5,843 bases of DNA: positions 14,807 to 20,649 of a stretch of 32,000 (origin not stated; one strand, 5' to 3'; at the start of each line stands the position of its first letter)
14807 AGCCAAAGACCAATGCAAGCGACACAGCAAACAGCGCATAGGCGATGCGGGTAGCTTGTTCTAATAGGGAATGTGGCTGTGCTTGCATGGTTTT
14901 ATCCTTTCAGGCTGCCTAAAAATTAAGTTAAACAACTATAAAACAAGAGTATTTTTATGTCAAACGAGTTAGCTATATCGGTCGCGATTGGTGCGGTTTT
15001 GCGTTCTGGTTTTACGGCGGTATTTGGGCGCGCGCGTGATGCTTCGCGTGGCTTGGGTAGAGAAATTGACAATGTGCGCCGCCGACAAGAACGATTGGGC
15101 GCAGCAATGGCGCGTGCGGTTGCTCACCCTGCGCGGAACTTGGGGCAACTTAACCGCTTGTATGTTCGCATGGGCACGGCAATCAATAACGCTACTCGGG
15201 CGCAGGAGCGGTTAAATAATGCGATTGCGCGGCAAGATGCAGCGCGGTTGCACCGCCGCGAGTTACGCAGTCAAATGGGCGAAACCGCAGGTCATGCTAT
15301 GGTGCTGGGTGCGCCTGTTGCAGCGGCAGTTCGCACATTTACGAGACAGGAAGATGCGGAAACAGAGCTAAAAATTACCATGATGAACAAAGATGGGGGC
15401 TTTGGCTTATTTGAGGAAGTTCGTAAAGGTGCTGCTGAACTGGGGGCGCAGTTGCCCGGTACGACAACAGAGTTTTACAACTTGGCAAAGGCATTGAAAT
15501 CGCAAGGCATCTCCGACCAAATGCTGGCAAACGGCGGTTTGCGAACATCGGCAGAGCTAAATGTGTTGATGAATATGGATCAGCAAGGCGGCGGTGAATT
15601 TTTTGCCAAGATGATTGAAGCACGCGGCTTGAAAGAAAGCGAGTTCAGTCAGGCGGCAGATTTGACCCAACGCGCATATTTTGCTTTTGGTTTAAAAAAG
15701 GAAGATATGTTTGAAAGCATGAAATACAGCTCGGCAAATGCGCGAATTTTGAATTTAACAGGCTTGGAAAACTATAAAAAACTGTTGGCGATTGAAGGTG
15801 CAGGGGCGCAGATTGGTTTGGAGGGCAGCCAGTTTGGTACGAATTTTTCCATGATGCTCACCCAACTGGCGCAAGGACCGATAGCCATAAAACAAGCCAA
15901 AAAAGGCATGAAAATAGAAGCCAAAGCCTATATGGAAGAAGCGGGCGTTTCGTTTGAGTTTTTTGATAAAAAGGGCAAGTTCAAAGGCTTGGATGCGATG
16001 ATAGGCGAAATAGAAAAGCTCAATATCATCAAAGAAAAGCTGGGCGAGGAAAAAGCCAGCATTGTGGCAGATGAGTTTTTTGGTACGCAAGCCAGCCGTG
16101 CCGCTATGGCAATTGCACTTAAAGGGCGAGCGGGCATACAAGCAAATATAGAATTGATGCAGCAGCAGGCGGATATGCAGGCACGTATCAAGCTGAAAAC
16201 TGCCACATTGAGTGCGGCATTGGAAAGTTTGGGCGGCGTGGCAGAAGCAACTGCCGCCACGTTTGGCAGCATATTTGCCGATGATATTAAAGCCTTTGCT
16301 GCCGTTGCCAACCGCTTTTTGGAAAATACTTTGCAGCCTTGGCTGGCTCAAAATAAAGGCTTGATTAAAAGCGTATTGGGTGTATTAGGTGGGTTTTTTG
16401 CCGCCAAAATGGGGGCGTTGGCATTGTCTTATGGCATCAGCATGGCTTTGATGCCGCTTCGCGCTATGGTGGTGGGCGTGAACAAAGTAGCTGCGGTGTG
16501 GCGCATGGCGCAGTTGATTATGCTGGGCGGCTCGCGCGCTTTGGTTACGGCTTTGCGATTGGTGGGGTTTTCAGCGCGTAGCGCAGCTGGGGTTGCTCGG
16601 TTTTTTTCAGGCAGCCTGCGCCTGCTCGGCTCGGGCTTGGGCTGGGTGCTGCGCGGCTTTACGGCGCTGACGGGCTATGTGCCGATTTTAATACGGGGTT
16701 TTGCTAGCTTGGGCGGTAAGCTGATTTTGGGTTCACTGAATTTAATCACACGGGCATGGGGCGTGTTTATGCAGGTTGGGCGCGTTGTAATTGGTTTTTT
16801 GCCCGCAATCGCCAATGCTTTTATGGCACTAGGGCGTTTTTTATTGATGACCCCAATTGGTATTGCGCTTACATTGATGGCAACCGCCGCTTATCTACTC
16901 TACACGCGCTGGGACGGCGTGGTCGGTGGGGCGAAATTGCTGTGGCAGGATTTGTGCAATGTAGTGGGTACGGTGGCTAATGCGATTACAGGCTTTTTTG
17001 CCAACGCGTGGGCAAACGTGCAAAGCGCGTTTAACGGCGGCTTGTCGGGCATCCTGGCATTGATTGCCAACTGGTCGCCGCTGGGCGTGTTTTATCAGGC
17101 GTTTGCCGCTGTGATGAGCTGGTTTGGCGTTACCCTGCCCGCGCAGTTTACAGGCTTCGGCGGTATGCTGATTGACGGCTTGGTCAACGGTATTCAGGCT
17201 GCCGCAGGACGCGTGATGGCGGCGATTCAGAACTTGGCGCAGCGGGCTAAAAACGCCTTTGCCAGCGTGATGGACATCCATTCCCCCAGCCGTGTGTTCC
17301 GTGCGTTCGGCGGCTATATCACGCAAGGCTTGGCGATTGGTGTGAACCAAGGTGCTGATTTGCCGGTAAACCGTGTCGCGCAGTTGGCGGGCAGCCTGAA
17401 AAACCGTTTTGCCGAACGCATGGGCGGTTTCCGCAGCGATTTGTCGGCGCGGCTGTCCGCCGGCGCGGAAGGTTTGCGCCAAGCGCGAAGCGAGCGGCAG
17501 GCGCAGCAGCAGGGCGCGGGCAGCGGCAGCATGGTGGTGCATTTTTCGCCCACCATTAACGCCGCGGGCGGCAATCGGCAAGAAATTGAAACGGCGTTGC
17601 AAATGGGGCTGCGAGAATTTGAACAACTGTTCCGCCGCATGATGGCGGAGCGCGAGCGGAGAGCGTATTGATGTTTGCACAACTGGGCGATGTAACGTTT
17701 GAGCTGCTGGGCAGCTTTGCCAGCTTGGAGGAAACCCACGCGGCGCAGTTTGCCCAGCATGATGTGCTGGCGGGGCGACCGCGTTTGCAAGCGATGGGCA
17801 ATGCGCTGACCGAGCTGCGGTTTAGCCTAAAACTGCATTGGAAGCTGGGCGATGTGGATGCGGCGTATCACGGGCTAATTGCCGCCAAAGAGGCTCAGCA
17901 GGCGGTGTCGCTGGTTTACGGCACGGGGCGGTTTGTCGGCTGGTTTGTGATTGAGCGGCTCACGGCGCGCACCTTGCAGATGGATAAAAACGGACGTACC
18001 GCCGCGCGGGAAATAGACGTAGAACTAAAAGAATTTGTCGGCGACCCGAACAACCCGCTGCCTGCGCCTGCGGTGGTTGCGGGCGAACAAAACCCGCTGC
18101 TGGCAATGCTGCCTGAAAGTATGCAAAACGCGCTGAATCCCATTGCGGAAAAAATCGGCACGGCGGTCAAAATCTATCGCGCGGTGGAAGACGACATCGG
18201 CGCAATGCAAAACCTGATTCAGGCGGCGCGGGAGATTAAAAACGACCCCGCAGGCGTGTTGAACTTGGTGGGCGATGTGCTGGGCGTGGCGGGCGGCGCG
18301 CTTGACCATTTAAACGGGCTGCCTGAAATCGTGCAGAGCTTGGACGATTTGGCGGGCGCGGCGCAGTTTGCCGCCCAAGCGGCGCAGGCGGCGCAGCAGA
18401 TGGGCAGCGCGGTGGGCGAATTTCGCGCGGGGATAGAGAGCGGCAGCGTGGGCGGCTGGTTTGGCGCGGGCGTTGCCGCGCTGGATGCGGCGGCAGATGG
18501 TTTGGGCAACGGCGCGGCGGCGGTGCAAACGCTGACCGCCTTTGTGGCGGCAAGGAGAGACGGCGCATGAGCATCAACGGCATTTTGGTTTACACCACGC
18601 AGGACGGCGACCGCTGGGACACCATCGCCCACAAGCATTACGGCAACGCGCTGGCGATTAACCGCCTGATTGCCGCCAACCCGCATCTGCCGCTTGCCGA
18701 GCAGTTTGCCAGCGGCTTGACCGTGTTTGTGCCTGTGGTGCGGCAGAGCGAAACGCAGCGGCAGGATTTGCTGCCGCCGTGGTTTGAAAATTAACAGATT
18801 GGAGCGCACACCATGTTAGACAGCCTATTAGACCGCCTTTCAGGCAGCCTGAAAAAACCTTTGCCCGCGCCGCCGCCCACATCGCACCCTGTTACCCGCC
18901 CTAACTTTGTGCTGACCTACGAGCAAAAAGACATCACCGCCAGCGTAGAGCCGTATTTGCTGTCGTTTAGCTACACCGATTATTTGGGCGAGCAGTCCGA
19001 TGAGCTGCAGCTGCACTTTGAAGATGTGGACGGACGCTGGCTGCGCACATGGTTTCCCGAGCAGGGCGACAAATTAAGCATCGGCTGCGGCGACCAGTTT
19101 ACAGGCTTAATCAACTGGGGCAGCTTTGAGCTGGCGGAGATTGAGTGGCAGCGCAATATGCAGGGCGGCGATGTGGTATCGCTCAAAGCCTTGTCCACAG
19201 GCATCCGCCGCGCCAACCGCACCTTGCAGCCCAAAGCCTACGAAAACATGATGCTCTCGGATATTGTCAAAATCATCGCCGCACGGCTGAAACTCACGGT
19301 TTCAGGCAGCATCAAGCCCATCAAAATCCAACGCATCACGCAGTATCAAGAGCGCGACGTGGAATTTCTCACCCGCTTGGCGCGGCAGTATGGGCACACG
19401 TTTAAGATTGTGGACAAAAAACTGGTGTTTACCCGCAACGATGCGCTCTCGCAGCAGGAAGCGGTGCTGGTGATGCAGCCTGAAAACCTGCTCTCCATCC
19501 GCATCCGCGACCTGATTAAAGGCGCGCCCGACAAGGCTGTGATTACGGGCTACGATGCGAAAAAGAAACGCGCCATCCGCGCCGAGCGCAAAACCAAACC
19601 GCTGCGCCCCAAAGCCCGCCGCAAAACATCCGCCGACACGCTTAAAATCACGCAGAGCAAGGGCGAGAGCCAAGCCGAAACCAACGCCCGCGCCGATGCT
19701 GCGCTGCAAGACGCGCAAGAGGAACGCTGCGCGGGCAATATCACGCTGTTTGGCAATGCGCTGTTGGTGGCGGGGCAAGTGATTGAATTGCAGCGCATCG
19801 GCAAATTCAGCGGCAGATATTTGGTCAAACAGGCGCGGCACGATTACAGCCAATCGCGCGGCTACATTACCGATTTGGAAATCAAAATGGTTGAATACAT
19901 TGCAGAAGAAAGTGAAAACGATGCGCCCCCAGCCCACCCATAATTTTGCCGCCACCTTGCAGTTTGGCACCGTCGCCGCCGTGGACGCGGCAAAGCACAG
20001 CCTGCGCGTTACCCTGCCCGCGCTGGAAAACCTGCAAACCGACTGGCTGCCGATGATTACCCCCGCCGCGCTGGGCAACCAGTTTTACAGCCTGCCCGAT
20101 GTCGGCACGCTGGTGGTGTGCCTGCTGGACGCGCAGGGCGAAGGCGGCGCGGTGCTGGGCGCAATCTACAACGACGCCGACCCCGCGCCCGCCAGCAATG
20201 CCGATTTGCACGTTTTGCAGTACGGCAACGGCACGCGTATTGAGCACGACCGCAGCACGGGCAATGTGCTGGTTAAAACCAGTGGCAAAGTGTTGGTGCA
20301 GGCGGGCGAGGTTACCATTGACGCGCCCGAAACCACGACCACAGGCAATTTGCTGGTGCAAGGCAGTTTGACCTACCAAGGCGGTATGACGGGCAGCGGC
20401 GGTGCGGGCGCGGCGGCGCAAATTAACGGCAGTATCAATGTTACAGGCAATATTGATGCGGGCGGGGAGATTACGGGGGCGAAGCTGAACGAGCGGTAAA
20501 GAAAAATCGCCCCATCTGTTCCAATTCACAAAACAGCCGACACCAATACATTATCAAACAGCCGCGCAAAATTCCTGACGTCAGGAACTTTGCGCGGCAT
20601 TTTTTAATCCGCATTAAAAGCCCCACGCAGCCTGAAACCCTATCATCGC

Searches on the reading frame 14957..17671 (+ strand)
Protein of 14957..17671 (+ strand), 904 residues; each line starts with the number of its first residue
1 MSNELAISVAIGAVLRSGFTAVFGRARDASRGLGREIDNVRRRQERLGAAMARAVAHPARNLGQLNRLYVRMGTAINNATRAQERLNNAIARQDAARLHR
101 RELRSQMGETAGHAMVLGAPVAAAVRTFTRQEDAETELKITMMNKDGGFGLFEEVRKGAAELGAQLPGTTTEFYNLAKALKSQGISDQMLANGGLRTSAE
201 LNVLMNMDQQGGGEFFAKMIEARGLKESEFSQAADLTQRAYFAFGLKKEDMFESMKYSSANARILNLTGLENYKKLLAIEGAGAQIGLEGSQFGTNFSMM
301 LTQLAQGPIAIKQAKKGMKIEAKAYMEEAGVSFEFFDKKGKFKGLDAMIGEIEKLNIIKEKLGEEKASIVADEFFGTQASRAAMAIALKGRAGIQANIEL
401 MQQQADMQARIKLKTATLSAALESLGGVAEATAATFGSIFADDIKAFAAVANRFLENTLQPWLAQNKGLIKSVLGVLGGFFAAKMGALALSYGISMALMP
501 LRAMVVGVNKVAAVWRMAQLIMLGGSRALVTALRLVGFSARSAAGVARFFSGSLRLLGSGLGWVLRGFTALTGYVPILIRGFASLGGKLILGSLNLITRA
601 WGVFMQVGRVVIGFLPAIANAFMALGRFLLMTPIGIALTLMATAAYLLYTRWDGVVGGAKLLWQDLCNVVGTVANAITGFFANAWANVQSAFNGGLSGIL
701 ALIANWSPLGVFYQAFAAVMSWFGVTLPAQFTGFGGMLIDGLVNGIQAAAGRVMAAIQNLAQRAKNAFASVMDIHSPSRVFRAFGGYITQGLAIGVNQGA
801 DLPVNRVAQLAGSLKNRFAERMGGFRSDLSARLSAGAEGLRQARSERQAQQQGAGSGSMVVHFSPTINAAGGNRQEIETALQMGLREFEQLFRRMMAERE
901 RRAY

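Call 5: search_protein_families(library=pfam, proteins=[window:14957-17671:+], max_evalue=0.01)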
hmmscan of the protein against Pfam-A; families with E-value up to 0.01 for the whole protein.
window:14957-17671:+ (904 aa): 1 family
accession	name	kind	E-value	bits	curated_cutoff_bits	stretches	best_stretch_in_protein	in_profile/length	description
PF10145.14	PhageMin_Tail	-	2.7e-17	63.8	33.2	1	157-375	2-200/201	Phage-related minor tail protein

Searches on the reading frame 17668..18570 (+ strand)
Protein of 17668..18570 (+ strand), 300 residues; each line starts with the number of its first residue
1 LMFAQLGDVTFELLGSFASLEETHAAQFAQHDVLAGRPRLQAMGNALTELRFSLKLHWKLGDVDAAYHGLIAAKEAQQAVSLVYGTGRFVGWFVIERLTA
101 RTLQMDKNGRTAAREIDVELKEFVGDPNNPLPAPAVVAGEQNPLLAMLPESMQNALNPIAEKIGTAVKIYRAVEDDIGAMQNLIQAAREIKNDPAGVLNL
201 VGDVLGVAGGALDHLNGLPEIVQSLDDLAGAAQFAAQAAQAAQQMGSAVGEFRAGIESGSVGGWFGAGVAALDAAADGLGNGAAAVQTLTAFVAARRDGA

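Call 5: search_protein_families(library=pfam, proteins=[window:17668-18570:+], max_evalue=0.01)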
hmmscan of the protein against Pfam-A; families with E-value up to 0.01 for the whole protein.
window:17668-18570:+ (300 aa): 1 family
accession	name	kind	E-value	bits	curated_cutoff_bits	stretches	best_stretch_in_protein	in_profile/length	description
PF06995.16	Phage_P2_GpU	-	2.7e-25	88.8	27.5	1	7-124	1-119/120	Phage P2 GpU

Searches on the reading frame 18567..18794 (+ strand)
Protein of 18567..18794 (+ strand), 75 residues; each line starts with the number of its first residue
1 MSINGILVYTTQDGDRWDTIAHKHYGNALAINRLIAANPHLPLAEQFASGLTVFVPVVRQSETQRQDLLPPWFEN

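Call 5: search_protein_families(library=pfam, proteins=[window:18567-18794:+], max_evalue=0.01)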
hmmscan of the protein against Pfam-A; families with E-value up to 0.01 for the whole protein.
window:18567-18794:+ (75 aa): 1 family
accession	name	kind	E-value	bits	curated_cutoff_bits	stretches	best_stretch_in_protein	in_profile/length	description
PF05489.18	Phage_tail_X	-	4.6e-12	45.8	22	1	10-63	4-59/60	Phage Tail Protein X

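Call 24: find_encoding_contigs(protein=window:18567-18791:+, flank=10000, max_places=10)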
Protein window:18567-18791:+ (75 aa): 24 contigs read that carry it; 10 places shown.
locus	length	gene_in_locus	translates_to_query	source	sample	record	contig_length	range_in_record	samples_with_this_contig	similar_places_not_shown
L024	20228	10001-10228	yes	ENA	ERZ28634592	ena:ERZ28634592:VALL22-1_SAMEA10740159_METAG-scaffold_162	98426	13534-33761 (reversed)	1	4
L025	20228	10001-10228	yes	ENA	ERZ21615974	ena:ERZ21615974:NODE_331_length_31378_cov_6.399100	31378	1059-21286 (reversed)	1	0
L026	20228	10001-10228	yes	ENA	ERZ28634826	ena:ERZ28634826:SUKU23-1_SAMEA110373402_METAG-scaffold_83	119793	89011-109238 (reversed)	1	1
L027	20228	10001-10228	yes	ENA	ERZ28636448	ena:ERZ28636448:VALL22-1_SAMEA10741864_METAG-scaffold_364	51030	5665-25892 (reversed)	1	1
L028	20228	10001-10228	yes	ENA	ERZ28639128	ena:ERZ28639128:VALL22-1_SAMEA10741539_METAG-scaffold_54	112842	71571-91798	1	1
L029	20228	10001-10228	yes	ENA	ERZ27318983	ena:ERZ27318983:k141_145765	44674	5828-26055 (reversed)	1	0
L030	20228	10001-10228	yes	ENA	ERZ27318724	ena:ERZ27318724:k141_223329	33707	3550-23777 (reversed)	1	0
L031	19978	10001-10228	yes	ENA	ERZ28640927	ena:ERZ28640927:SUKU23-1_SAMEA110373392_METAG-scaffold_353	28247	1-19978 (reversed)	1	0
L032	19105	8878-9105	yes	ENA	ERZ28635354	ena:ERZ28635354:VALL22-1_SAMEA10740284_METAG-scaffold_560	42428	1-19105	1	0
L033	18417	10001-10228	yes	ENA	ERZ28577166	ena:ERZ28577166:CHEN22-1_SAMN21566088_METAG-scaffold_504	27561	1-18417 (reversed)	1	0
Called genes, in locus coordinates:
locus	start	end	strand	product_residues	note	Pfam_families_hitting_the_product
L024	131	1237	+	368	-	-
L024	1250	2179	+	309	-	PF03864:Phage_cap_E (faint)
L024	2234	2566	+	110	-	PF09956:Phage_cement_2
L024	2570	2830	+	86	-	-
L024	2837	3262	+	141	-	PF07030:Phage_Mu_Gp36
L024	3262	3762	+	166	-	PF09646:Gp37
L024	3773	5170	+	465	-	PF04984:Phage_sheath_1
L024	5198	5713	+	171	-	PF04985:Phage_tube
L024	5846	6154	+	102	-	PF10109:Phage_TAC_7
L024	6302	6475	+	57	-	-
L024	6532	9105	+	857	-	PF10145:PhageMin_Tail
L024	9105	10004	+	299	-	PF06995:Phage_P2_GpU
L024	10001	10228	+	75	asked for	PF05489:Phage_tail_X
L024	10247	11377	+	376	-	PF05954:Phage_GPD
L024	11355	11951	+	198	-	PF18715:Phage_spike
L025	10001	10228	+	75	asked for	PF05489:Phage_tail_X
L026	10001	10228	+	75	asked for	PF05489:Phage_tail_X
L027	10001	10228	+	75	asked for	PF05489:Phage_tail_X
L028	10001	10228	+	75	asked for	PF05489:Phage_tail_X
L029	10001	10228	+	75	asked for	PF05489:Phage_tail_X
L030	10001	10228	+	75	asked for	PF05489:Phage_tail_X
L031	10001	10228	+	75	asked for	PF05489:Phage_tail_X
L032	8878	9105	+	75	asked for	PF05489:Phage_tail_X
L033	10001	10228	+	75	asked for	PF05489:Phage_tail_X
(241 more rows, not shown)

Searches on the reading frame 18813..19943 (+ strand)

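Call 5: search_protein_families(library=pfam, proteins=[window:18813-19943:+], max_evalue=0.01)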
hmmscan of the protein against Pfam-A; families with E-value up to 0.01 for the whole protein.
window:18813-19943:+ (376 aa): 2 families
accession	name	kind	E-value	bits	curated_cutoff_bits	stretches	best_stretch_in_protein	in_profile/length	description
PF05954.17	Phage_GPD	-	1.6e-12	47.7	30.1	1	139-347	80-303/305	Phage tail baseplate hub (GPD)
PF24032.1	YQBQ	-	2.2e-05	24.4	27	1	282-356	218-292/294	YQBQ-like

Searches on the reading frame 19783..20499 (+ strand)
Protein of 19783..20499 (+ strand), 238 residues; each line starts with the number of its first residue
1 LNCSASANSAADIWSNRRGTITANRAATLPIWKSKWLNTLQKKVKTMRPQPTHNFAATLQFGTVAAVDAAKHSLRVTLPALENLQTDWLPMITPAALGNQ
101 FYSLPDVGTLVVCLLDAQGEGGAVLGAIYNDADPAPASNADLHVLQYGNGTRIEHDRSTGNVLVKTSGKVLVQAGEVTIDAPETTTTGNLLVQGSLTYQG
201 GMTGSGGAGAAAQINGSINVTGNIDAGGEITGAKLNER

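Call 5: search_protein_families(library=pfam, proteins=[window:19783-20499:+], max_evalue=0.01)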
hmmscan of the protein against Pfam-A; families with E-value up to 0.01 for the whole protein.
window:19783-20499:+ (238 aa): 2 families
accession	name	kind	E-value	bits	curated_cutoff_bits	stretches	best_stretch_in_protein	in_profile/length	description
PF18715.7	Phage_spike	-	1.4e-06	28.6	28.2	1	169-208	4-43/53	Phage spike trimer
PF04717.18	Phage_base_V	-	6.8e-05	23.6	23.8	1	62-129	3-75/75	Type VI secretion system/phage-baseplate injector OB domain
